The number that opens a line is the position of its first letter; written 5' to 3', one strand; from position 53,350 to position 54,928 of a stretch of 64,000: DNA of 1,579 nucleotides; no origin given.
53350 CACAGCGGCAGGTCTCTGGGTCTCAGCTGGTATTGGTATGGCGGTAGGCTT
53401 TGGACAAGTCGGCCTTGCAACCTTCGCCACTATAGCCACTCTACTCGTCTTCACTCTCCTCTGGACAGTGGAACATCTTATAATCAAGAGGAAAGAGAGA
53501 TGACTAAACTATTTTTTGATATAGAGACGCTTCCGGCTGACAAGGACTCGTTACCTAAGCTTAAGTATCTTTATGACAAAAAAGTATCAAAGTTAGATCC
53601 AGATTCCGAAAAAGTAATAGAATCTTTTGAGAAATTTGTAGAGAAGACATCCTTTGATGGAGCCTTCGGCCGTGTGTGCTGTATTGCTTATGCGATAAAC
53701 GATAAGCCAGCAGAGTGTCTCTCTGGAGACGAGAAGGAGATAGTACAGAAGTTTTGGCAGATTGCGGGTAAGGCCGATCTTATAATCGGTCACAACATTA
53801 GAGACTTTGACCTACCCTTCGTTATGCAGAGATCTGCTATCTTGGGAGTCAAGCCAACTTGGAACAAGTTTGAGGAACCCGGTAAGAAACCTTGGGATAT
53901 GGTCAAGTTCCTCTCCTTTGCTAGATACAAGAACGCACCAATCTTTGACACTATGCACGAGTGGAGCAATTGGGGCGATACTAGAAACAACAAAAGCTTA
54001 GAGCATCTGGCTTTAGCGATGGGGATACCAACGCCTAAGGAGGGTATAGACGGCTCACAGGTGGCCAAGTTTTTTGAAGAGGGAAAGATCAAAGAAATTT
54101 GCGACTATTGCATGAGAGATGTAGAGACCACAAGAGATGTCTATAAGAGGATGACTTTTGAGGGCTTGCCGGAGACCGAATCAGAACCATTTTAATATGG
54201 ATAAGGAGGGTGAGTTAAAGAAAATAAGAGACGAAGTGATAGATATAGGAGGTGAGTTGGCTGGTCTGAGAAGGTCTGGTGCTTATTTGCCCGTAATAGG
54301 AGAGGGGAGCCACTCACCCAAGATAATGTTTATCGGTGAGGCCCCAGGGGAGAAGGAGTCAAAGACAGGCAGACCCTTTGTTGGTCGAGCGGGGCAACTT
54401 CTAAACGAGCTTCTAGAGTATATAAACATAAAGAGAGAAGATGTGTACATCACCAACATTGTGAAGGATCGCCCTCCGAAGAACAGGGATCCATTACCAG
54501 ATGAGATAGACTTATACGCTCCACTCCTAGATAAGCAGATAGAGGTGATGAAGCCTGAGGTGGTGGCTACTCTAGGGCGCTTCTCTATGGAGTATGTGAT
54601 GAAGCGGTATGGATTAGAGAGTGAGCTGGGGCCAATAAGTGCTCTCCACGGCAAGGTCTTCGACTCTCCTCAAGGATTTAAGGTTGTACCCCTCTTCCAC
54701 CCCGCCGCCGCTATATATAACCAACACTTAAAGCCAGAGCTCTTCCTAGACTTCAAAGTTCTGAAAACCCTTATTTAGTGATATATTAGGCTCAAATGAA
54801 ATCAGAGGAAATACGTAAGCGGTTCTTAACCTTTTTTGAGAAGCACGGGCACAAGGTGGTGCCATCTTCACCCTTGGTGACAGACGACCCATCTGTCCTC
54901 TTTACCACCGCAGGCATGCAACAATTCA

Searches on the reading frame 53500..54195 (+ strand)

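Call 79: search_protein_families(library=pfam, proteins=[window:53500-54195:+], max_evalue=0.00001)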
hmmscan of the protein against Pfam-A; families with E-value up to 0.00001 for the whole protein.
window:53500-54195:+ (231 aa): 3 families
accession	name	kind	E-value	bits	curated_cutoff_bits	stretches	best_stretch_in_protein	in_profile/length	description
PF10108.15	DNA_pol_B_exo2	-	3e-23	83.1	24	1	76-219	35-174/213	Predicted 3'-5' exonuclease related to the exonuclease domain of PolB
PF13482.12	RNase_H_2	-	8.3e-09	36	22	1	77-218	43-164/165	RNase_H superfamily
PF03104.25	DNA_pol_B_exo1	-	2.6e-07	30.7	23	1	77-144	142-212/242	DNA polymerase family B, exonuclease domain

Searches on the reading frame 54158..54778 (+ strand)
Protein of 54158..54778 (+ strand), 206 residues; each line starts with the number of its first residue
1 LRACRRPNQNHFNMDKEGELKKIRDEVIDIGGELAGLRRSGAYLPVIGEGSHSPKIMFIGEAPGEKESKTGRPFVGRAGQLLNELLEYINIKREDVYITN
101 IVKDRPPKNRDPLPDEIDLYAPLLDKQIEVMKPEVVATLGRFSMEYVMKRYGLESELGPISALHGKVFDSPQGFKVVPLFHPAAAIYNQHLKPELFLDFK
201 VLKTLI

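Call 79: search_protein_families(library=pfam, proteins=[window:54158-54778:+], max_evalue=0.00001)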
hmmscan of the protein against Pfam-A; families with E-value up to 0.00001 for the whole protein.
window:54158-54778:+ (206 aa): 1 family
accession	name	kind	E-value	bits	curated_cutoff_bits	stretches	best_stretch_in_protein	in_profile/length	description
PF03167.25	UDG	-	2.4e-33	115.6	24.3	1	48-196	2-133/141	Uracil DNA glycosylase superfamily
